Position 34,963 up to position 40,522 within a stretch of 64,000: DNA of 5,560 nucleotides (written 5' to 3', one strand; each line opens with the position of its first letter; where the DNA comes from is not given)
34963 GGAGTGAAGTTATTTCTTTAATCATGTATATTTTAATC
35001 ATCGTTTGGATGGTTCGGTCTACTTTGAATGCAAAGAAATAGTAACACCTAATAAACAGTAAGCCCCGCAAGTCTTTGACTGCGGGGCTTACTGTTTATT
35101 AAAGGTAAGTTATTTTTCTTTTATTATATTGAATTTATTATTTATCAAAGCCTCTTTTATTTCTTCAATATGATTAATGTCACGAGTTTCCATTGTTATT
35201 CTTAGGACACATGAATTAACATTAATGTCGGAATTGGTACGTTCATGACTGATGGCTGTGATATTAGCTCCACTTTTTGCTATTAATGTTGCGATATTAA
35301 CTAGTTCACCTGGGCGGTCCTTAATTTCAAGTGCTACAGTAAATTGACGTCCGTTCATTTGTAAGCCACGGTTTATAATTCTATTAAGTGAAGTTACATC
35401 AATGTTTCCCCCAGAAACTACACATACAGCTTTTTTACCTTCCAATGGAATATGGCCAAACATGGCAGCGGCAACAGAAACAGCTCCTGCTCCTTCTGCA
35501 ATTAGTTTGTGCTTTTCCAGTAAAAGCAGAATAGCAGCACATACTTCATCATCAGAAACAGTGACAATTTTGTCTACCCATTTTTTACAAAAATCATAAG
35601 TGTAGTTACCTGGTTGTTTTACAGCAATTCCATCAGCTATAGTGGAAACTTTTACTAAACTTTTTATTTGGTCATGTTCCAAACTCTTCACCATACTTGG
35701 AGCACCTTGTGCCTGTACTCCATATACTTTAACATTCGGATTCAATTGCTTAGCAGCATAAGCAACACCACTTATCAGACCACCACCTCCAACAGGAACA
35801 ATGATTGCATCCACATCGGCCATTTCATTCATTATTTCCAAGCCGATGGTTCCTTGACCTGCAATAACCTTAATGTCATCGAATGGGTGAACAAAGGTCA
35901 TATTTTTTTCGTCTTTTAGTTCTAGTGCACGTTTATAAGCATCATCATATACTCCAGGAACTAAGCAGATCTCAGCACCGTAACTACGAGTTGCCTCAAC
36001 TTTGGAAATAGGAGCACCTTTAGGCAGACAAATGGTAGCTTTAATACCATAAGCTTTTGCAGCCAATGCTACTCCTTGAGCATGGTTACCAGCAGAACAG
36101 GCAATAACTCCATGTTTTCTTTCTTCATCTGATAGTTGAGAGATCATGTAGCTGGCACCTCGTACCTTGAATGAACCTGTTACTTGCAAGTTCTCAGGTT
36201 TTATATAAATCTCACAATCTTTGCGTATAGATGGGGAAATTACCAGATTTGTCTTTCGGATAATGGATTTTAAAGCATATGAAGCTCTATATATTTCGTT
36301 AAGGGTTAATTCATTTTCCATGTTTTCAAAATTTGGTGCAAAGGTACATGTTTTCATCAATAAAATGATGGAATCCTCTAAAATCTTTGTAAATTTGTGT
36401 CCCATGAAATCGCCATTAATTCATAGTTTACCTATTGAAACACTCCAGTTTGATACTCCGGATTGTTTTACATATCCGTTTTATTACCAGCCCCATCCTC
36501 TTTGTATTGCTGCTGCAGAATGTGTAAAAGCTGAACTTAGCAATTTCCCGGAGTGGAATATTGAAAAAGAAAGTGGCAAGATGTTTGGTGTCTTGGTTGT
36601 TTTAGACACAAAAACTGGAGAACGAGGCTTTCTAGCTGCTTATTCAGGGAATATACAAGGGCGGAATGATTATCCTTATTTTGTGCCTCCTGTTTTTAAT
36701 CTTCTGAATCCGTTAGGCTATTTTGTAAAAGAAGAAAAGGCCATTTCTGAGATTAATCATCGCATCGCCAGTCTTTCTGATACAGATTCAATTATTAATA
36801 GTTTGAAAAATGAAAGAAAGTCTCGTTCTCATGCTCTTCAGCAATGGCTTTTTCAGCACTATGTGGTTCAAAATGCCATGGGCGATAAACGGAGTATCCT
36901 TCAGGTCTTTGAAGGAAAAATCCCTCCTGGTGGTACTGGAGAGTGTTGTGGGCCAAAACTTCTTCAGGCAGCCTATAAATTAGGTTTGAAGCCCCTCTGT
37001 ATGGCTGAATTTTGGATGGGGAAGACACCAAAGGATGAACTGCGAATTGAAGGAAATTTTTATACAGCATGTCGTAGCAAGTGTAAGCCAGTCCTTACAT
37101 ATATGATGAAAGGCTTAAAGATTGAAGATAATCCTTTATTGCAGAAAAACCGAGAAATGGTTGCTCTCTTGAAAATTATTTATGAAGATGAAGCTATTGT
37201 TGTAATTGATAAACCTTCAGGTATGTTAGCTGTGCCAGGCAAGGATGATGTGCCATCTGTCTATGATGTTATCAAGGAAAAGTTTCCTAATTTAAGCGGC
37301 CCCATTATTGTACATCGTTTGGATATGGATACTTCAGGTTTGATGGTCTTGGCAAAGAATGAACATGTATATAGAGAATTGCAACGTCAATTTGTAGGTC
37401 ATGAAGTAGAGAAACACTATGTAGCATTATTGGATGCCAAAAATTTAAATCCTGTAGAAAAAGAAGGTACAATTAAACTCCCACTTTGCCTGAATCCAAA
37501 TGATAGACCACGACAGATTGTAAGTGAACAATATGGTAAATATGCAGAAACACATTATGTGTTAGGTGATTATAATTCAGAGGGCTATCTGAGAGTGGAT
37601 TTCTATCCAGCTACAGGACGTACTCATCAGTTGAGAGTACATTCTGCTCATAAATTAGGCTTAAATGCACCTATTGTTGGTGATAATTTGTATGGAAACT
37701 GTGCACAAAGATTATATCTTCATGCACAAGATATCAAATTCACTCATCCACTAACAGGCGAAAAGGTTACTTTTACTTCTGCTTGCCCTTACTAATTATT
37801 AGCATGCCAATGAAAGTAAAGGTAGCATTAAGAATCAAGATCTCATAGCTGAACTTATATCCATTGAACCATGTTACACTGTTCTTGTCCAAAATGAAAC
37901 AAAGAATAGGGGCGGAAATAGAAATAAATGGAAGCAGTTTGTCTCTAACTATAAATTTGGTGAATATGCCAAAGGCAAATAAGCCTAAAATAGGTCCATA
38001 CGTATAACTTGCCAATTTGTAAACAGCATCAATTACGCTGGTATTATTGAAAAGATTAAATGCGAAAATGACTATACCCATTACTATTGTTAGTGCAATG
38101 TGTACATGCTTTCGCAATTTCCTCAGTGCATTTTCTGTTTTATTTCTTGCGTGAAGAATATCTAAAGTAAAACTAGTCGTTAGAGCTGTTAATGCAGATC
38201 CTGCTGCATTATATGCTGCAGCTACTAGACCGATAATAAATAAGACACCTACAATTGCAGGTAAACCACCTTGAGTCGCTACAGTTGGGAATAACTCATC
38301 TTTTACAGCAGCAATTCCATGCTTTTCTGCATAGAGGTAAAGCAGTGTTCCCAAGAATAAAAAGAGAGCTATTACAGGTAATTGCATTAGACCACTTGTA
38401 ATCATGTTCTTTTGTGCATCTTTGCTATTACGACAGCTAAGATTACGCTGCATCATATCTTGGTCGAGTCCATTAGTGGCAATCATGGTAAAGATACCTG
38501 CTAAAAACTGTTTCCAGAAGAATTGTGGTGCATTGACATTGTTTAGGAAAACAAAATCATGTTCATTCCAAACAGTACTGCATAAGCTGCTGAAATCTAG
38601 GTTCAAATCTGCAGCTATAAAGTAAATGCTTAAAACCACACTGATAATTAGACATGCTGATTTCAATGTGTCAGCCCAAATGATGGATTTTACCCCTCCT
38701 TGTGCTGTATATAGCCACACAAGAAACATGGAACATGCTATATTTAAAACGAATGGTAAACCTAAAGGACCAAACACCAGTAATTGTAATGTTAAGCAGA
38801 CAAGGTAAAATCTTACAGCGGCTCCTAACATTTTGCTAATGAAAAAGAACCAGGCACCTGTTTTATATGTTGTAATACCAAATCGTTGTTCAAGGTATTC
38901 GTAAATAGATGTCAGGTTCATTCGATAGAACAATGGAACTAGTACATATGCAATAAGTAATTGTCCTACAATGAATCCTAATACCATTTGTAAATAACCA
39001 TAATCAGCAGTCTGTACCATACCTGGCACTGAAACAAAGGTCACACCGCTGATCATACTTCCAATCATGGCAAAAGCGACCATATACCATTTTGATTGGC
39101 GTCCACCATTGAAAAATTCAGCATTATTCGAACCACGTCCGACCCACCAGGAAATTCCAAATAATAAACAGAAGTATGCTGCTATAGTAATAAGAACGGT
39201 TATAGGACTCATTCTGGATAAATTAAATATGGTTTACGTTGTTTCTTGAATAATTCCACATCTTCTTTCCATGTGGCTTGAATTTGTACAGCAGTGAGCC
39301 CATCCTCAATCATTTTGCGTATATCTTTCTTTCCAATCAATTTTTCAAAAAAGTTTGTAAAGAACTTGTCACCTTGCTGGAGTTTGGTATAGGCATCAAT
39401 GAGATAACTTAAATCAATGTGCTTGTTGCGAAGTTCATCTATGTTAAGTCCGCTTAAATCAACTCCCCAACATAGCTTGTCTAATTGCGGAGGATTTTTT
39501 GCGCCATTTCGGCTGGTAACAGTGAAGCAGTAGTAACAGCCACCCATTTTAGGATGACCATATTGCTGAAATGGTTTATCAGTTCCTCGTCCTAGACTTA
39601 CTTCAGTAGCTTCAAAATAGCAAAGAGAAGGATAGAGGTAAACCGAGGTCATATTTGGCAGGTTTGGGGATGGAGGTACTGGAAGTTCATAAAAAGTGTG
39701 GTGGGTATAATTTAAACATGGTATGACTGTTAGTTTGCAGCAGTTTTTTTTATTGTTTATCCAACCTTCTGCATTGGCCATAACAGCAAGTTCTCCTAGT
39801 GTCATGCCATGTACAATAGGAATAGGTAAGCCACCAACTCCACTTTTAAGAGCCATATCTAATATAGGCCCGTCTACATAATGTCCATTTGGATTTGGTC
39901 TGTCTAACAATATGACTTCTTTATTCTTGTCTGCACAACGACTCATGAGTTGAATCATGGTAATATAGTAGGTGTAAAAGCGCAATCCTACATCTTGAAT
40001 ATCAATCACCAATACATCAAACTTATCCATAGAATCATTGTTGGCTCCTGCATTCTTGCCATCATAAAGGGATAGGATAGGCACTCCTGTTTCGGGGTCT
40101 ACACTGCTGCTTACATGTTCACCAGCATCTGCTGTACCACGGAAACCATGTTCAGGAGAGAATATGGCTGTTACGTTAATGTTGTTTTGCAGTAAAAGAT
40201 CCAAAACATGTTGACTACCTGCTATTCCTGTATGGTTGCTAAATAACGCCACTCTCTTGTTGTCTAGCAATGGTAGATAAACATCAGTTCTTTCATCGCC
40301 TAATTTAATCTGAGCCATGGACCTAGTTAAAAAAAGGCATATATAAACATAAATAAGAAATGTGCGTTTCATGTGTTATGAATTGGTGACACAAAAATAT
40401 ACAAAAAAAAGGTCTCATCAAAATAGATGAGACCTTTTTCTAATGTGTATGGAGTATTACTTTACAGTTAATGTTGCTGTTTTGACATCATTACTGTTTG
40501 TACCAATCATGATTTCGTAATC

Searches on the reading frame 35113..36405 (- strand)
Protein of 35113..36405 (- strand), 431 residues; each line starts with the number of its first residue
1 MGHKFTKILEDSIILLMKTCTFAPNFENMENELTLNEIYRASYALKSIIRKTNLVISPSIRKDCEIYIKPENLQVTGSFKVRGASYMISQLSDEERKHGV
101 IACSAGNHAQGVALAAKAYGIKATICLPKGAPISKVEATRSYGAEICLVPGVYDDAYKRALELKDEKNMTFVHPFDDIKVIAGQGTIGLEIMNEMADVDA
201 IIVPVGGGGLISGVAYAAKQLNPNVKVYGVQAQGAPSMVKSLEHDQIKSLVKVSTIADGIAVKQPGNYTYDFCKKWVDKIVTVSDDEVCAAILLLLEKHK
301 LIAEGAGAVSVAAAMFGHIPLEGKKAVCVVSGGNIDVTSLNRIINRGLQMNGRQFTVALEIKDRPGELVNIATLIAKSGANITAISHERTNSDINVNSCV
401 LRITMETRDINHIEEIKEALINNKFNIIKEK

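Call 20: search_protein_families(library=pfam, proteins=[window:35113-36405:-], max_evalue=0.00001)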
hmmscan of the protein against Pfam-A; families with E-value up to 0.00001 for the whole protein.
window:35113-36405:- (431 aa): 2 families
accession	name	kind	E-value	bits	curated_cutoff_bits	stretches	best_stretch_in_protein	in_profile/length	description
PF00291.31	PALP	-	7.3e-89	298.4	35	1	48-332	4-295/295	Pyridoxal-phosphate dependent enzyme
PF13291.12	ACT_4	-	2.8e-06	28.4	27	1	355-420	7-69/80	ACT domain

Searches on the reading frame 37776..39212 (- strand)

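Call 20: search_protein_families(library=pfam, proteins=[window:37776-39212:-], max_evalue=0.00001)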
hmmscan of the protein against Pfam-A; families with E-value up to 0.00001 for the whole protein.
window:37776-39212:- (479 aa): 1 family
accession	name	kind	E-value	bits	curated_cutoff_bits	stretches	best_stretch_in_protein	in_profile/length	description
PF00474.23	SSF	-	6.4e-20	71.8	22.8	1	33-419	1-392/406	Sodium:solute symporter family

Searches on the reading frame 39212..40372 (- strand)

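Call 20: search_protein_families(library=pfam, proteins=[window:39212-40372:-], max_evalue=0.00001)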
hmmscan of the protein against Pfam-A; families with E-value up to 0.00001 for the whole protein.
window:39212-40372:- (387 aa): 2 families
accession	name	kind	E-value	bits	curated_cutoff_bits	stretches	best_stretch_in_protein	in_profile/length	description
PF07075.17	NamZ_N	-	2.2e-73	246.4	26.9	1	41-241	1-202/203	Exo-beta-N-acetylmuramidase NamZ, N-terminal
PF20732.2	NamZ_C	-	3.3e-28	99.8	25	1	245-385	1-152/152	Exo-beta-N-acetylmuramidase NamZ, C-terminal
